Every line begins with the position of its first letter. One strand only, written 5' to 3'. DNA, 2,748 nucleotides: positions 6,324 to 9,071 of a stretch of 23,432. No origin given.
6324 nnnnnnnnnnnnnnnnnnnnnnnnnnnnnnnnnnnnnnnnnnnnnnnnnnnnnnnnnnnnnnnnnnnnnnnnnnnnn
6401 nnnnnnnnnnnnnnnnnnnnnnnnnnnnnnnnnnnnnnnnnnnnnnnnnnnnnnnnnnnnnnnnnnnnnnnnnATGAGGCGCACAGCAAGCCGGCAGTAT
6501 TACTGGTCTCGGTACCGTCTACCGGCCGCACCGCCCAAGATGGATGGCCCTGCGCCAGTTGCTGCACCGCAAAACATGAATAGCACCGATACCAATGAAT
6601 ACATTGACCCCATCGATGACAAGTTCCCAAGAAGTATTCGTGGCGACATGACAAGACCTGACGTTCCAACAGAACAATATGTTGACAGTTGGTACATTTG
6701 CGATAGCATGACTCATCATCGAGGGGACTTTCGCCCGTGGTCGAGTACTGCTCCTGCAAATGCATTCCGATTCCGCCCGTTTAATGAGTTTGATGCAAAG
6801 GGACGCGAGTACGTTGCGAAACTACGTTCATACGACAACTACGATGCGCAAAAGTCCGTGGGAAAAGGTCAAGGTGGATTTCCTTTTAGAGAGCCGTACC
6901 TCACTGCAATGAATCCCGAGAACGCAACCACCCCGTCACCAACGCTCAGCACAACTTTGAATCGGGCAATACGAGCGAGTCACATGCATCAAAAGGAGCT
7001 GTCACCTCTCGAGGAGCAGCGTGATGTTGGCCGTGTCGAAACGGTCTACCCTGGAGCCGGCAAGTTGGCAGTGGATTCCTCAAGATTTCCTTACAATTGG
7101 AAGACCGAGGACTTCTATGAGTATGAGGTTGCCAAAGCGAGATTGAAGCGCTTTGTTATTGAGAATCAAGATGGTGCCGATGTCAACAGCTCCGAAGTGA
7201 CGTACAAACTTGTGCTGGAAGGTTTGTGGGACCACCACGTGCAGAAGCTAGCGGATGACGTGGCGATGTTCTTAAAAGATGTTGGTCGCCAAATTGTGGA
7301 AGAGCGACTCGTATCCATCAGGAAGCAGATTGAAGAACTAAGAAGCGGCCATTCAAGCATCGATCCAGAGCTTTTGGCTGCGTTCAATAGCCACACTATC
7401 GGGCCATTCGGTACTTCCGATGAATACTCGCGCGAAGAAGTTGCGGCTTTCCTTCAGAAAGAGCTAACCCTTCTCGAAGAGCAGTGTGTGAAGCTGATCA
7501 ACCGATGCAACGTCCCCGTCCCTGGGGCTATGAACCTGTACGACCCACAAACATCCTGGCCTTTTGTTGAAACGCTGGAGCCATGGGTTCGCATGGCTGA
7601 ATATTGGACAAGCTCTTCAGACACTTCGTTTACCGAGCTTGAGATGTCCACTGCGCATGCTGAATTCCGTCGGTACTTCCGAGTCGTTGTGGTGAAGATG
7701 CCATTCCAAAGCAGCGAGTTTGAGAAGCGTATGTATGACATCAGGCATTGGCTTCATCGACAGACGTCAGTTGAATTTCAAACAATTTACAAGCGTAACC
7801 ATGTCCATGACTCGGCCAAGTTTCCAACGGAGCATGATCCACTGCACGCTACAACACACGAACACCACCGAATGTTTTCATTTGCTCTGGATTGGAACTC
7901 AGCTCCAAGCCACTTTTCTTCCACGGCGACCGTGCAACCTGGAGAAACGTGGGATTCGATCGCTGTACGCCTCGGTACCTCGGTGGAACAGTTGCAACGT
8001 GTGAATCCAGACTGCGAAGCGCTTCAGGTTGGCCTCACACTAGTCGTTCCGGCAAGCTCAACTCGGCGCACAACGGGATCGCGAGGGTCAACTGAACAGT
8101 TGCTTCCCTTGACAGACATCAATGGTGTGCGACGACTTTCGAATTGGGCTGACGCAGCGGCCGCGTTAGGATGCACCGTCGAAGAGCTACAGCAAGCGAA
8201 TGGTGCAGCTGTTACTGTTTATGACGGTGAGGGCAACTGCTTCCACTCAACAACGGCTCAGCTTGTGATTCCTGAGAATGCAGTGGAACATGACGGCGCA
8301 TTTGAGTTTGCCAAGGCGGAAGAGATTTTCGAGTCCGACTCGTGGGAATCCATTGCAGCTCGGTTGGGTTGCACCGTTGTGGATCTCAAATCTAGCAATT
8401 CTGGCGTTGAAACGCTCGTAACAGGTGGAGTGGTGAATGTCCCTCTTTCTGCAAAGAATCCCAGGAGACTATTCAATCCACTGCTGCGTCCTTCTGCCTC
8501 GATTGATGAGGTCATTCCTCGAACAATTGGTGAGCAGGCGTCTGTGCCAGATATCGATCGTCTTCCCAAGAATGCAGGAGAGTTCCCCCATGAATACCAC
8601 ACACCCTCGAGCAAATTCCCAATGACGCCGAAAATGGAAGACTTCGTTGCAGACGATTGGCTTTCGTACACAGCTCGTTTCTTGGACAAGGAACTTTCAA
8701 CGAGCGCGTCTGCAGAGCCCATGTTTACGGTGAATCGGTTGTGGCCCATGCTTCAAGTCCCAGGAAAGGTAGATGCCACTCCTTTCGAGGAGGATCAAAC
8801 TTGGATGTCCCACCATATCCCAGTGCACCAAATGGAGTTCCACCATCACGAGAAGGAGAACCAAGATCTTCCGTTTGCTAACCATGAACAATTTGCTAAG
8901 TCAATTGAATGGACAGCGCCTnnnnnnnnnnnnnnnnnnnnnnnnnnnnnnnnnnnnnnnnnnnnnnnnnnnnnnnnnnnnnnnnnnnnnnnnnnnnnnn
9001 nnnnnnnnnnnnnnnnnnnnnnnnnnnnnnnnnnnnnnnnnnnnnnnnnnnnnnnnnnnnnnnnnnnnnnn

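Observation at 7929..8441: Three LysM-like repeats in an otherwise novel 816-aa protein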

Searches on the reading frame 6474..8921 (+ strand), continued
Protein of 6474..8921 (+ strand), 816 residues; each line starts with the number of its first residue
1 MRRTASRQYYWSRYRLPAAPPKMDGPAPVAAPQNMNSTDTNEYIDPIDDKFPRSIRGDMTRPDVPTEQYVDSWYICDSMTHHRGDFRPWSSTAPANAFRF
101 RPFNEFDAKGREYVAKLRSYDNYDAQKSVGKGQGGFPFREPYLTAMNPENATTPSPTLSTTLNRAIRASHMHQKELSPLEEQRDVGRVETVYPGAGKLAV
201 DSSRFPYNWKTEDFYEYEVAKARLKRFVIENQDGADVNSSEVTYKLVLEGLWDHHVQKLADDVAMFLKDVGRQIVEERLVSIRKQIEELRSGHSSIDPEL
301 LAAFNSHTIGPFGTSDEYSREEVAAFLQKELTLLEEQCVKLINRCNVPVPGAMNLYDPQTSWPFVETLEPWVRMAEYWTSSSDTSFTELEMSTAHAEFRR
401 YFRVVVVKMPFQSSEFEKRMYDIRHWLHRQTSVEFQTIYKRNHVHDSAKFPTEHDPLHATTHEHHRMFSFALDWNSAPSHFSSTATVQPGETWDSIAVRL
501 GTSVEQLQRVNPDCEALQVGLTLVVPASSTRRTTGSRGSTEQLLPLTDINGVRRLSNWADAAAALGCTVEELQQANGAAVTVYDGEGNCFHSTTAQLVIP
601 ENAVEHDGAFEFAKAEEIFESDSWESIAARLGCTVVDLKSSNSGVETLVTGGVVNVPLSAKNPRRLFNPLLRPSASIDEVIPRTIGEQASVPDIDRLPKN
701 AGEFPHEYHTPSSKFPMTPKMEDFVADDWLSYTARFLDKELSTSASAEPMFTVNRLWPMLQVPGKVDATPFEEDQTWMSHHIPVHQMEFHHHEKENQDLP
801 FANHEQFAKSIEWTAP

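Call 30: predict_structure(alignment_id=A1)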
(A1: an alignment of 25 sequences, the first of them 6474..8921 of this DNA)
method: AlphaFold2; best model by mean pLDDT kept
length: 816 residues; sequences in the alignment: 25
mean_pLDDT: 58.2   pTM: 0.35
mean pLDDT of the five models: 58.2, 57.2, 56.7, 54.9, 53.1
residues with pLDDT >= 90: 9; 70-90: 301; 50-70: 156; < 50: 350
segments of 3 or more residues with pLDDT < 50: 1-114, 116-154, 183-190, 198-229, 309-313, 373-379, 382-398, 441-455, 459-477, 721-730, 732-734, 736-739, 743-816
pLDDT, mean of each block of 10 residues (from residue 1): 37 32 33 34 34 33 35 33 33 33 34 46 44 38 35 50 61 58 40 51 36 36 41 63 83 79 88 90 88 74 64 64 83 88 78 71 75 48 44 42 85 82 71 74 33 46 43 44 78 85 84 81 78 62 78 82 82 78 82 80 65 80 84 87 81 82 69 55 53 60 62 53 48 49 44 32 33 33 31 37 36 32
secondary structure, 60 per line:
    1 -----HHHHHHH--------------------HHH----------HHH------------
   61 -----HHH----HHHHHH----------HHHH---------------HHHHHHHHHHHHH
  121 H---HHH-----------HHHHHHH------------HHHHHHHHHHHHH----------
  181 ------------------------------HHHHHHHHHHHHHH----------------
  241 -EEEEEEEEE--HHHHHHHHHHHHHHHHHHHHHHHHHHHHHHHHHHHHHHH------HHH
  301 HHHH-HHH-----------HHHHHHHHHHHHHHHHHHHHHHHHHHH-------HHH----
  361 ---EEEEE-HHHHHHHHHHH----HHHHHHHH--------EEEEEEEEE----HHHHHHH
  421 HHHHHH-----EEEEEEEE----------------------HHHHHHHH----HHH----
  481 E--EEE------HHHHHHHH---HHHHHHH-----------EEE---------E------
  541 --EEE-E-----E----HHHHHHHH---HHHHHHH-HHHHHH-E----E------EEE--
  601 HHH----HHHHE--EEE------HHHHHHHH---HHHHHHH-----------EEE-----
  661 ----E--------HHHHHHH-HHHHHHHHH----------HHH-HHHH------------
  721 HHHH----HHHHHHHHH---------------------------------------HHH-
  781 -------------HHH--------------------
elements in order (helices of 4 or more, strands of 3 or more residues): H6-12 H73-78 H89-92 H108-121 H139-145 H158-170 H211-224 E242-250 H253-291 H298-304 H320-346 E364-368 H370-380 H385-392 E401-409 H414-426 E432-439 H462-469 E484-486 H493-500 H504-510 E522-524 E543-545 H558-565 H569-575 H577-582 E596-598 H608-611 E615-617 H624-631 H635-641 E653-655 H674-680 H682-690 H705-708 H721-724 H729-737

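Call 33: find_encoding_contigs(protein=P0001, flank=10000, max_places=4)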
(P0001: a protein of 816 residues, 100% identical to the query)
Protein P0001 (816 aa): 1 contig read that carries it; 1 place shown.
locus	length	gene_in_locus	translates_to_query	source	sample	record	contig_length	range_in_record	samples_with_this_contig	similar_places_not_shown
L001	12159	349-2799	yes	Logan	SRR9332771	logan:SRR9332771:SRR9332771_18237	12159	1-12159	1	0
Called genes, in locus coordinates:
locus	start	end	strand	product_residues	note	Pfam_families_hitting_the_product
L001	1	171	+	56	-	?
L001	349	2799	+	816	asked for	PF01476:LysM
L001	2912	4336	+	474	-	PF02386:TrkH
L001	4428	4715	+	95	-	PF01423:LSM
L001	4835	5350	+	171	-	-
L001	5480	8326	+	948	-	-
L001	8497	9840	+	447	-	PF00108:Thiolase_N, PF02803:Thiolase_C, PF22691:Thiolase_C_1 (weak)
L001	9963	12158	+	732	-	?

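Call 35: fold_search(model_id=the predicted structure, library=pdb)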
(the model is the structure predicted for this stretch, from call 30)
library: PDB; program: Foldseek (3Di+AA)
matches with E <= 10: 122; with E <= 0.001: 11
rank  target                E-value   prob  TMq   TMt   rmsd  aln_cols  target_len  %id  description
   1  7pub_CJ               3.9e-71  1.00  0.29  0.30  36.2       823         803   58  Late assembly intermediate of the Trypanosoma brucei mitoribosomal small subunit (released 2022-05-04)
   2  7pua_CJ               3.8e-68  1.00  0.29  0.30  36.4       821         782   57  Middle assembly intermediate of the Trypanosoma brucei mitoribosomal small subunit (released 2022-03-02)
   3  6hiw_CJ               9.8e-68  1.00  0.29  0.29  36.1       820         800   58  Cryo-EM structure of the Trypanosoma brucei mitochondrial ribosome - This entry contains the complete small mitoribos (released 2018-09-26)
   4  7aor_e                1.7e-65  1.00  0.30  0.30  35.7       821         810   58  mt-SSU from Trypanosoma cruzi in complex with mt-IF-3. (released 2021-04-28)
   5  7ane_e                8.2e-65  1.00  0.29  0.29  35.8       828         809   57  Leishmania Major mitochondrial ribosome (released 2021-06-23)
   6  9hny_CJ               1.7e-62  1.00  0.27  0.31  36.8       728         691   54  Mitoribosomal small subunit in complex with Mettl15 and Mettl17 (released 2025-03-26)
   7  6sg9_CJ               1.9e-61  1.00  0.28  0.32  36.9       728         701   55  Head domain of the mt-SSU assemblosome from Trypanosoma brucei (released 2019-09-18)
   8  4b8v_A                2.2e-05  1.00  0.07  0.24  15.7       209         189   17  Cladosporium fulvum LysM effector Ecp6 in complex with a beta-1,4- linked N-acetyl-D-glucosamine tetramer (released 2013-07-17)
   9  4uz2_C                7.0e-04  1.00  0.07  0.40   8.7       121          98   29  Crystal structure of the N-terminal LysM domains from the putative NlpC/P60 D,L endopeptidase from T. thermophilus (released 2015-01-14)
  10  9q83_A                8.8e-04  0.97  0.07  0.21  16.1       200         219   18  Crystal structure of Lotus japonicus CHIP13 in complex with chitooctaose (released 2025-07-16)
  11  9h39_A                9.8e-04  0.98  0.07  0.21  16.6       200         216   18  Crystal structure of Lotus japonicus CHIP13 extracellular domain in complex with a nanobody (released 2025-07-16)
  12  9h3a_A                1.3e-03  0.97  0.07  0.20  16.6       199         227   18  Crystal structure of Lotus japonicus CHIP13 extracellular domain in complex with chitooctaose (released 2025-07-16)
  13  4uz3_B                1.4e-03  1.00  0.07  0.42  10.8       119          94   29  Crystal structure of the N-terminal LysM domains from the putative NlpC/P60 D,L endopeptidase from T. thermophilus bou (released 2015-01-14)
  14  9gxz                  1.5e-03  0.96  0.07  0.21  16.9       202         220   14  Structure of the Medicago truncatula LYR4 ectodomain (released 2025-07-16)
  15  5ls2_B                1.9e-03  0.95  0.08  0.22  16.6       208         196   16  Receptor mediated chitin perception in legumes is functionally seperable from Nod factor perception (released 2017-08-23)
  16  4uz2_D                2.0e-03  1.00  0.07  0.41   8.7       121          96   29  Crystal structure of the N-terminal LysM domains from the putative NlpC/P60 D,L endopeptidase from T. thermophilus (released 2015-01-14)
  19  4uz2_A                3.0e-03  1.00  0.08  0.40   8.2       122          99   28  Crystal structure of the N-terminal LysM domains from the putative NlpC/P60 D,L endopeptidase from T. thermophilus (released 2015-01-14)
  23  4uz2_B                3.7e-03  1.00  0.08  0.40   8.0       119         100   29  Crystal structure of the N-terminal LysM domains from the putative NlpC/P60 D,L endopeptidase from T. thermophilus (released 2015-01-14)
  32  5k2l                  3.4e-02  1.00  0.05  0.81   1.2        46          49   46  Crystal structure of LysM domain from Volvox carteri chitinase (released 2017-02-22)
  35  4uz3_C                7.3e-02  1.00  0.05  0.81   1.9        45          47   49  Crystal structure of the N-terminal LysM domains from the putative NlpC/P60 D,L endopeptidase from T. thermophilus bou (released 2015-01-14)
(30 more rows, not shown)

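Call 48: search_protein_representatives(alignment_id=A1)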
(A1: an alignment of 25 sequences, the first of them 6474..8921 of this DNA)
Query: 25 sequences, 817 profile positions. Proteins with E-value up to 0.001 (for the whole library): 3635; up to 1e-10: 361; up to 1e-30: 21. The best 150 are listed.
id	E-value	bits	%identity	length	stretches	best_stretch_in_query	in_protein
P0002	0.0e+00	1353.7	-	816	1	2-817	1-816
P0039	0.0e+00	1183.9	-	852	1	1-817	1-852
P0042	0.0e+00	1125.4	-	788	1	2-817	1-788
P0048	0.0e+00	1102.3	-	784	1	2-817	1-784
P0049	0.0e+00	1017.0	-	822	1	2-817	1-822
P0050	9.2e-256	867.8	-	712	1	86-817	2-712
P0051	9.1e-250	848.0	-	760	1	64-817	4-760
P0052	7.2e-249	845.0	-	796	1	2-817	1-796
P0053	7.9e-228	775.4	-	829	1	21-817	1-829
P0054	3.3e-168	578.2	-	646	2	1-477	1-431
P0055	2.2e-142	492.8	-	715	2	2-476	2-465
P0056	4.4e-103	362.8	-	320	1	494-817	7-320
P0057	3.2e-101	356.6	-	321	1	515-783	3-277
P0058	7.9e-60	219.7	-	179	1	641-817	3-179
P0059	9.7e-59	216.1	-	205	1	293-460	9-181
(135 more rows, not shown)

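Call 51: list_cluster_members(proteins=[P0054, P0055, P0053, P0052, P0001, P0002, P0003, P0005])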
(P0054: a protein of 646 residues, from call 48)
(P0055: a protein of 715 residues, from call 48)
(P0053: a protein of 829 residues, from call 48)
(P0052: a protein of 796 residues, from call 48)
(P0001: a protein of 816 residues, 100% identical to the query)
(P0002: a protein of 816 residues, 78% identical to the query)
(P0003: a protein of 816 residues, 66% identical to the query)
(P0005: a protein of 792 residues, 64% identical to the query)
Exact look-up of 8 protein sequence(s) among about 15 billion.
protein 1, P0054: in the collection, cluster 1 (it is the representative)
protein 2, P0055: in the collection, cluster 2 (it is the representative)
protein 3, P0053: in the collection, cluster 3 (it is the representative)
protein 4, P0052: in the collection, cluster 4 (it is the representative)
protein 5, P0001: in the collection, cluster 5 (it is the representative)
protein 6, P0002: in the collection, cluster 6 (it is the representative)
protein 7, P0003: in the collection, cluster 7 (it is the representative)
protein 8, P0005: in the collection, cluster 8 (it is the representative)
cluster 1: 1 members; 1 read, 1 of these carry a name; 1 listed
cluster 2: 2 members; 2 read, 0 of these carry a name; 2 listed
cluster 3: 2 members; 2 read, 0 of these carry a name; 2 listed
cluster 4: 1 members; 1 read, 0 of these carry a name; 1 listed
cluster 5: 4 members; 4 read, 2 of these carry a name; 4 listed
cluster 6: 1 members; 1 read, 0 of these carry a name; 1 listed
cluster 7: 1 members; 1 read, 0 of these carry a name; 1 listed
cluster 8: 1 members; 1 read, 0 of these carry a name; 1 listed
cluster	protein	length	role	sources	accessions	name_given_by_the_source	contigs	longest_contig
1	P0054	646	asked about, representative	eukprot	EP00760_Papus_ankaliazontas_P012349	PhM_4_TR15258/c0_g1_i1/m.54380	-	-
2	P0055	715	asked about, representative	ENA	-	-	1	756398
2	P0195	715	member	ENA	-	-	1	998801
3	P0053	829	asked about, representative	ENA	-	-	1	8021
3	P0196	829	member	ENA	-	-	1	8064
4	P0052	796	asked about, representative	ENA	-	-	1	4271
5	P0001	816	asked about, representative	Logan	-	-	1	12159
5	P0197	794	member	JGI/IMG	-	hypothetical protein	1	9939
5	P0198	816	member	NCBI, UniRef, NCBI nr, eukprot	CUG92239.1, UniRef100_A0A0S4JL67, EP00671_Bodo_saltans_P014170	Hypothetical protein, putative [Bodo saltans] | LysM domain-containing protein n=1 Tax=Bodo saltans TaxID=75058 RepID=A0A0S4JL67_BODSA | CUG92239.1 Hypothetical protein, putative [Bodo saltans]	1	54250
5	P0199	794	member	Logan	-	-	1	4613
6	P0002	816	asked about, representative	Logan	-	-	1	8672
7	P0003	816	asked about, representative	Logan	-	-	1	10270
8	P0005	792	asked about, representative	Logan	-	-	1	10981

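Call 53: search_protein_families(library=pfam, proteins=[P0054, P0055, P0053, P0052, P0006, P0011, P0038], max_evalue=1)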
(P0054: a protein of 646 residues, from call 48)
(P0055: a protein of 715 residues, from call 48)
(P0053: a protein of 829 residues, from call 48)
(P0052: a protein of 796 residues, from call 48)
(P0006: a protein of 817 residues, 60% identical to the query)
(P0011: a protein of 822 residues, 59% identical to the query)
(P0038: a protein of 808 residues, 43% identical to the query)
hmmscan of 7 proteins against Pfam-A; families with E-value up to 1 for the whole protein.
P0054 (646 aa): 2 families
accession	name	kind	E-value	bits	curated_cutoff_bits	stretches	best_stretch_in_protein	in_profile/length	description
PF01476.26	LysM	-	0.026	14.9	20.9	1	449-478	6-32/43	LysM domain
PF25792.1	BREX_BrxC_helical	-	0.031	15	27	1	287-355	24-91/123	BREX ATP-binding protein BrxC alpha helical domain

P0055 (715 aa): 1 family
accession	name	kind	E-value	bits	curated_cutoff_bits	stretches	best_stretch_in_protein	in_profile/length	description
PF04566.18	RNA_pol_Rpb2_4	-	0.22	12.1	28.7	1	169-193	35-59/62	RNA polymerase Rpb2, domain 4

P0053 (829 aa): 5 families
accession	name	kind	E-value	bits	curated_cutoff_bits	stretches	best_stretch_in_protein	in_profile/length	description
PF01476.26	LysM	-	2.7e-10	40.5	20.9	2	475-518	4-43/43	LysM domain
PF23462.1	LysM3_NFP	-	0.035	15.1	28.1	0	611-636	10-36/48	NFP LysM3 domain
PF13443.12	HTH_26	-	0.043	14.5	22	1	608-634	37-63/63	Cro/C1-type HTH DNA-binding domain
PF13384.12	HTH_23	-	0.14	12.5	24.6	0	472-491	13-31/50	Homeodomain-like domain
PF15549.11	PGC7_Stella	-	0.23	11.9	32.3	0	369-422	82-138/166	PGC7/Stella/Dppa3 domain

P0052 (796 aa): 4 families
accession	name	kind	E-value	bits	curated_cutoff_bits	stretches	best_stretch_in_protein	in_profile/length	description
PF01476.26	LysM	-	2.6e-11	43.7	20.9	2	476-518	3-43/43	LysM domain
PF12244.13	DUF3606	-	0.00019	21.6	24.3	1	608-634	25-51/54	Protein of unknown function (DUF3606)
PF00531.28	Death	-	0.012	16.1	22.6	0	543-567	15-39/86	Death domain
PF22310.2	NMB0315_dom_I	-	0.21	12.4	27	0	472-500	4-32/83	NMB0315-like, domain I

P0006 (817 aa): 3 families
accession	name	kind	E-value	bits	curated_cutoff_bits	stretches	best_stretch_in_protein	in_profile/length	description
PF01476.26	LysM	-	9.6e-09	35.5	20.9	2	618-647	3-31/43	LysM domain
PF13384.12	HTH_23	-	0.22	11.9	24.6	0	484-500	15-31/50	Homeodomain-like domain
PF04218.19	CENP-B_N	-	0.24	11.5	21.2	0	483-503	19-39/53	CENP-B N-terminal DNA-binding domain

P0011 (822 aa): 7 families
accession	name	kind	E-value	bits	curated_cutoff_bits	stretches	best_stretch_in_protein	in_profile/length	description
PF01476.26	LysM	-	2.4e-09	37.4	20.9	2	623-648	6-31/43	LysM domain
PF13384.12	HTH_23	-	2.4e-05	24.4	24.6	1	483-504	11-32/50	Homeodomain-like domain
PF02434.22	Fringe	-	0.0046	16.8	21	1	359-456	153-249/250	Fringe-like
PF00531.28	Death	-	0.016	15.7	22.6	0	488-509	13-35/86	Death domain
PF12244.13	DUF3606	-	0.018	15.3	24.3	1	494-509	23-38/54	Protein of unknown function (DUF3606)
PF13404.12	HTH_AsnC-type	-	0.033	14.4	27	0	491-507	19-35/42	AsnC-type helix-turn-helix domain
PF13518.12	HTH_28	-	0.18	12.3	25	0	483-505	6-28/52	Helix-turn-helix domain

P0038 (808 aa): 1 family
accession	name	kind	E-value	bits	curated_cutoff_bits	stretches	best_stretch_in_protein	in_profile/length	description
PF01476.26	LysM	-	1.3e-09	38.3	20.9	2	477-517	2-43/43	LysM domain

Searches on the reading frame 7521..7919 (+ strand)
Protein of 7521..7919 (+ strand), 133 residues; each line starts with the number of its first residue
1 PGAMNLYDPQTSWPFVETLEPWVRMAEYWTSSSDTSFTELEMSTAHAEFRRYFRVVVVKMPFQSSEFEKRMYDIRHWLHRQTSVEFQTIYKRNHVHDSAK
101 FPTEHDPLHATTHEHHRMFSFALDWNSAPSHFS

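Call 45: predict_structure(alignment_id=A6)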
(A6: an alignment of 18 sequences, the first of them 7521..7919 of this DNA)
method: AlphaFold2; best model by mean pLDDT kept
length: 133 residues; sequences in the alignment: 18
mean_pLDDT: 44.9   pTM: 0.32
mean pLDDT of the five models: 44.9, 41.2, 38.9, 38.7, 36.7
residues with pLDDT >= 90: 0; 70-90: 0; 50-70: 43; < 50: 90
segments of 3 or more residues with pLDDT < 50: 1-19, 37-46, 76-107, 113-133
pLDDT, mean of each block of 10 residues (from residue 1): 42 47 58 52 48 51 52 45 36 31 43 44 38 33
secondary structure, 60 per line:
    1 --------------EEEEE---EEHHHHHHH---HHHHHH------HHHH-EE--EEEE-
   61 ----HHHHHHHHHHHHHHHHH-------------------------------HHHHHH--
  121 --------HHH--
elements in order: E15-19 H25-31 H35-40 H47-50 E56-59 H65-81 H113-118
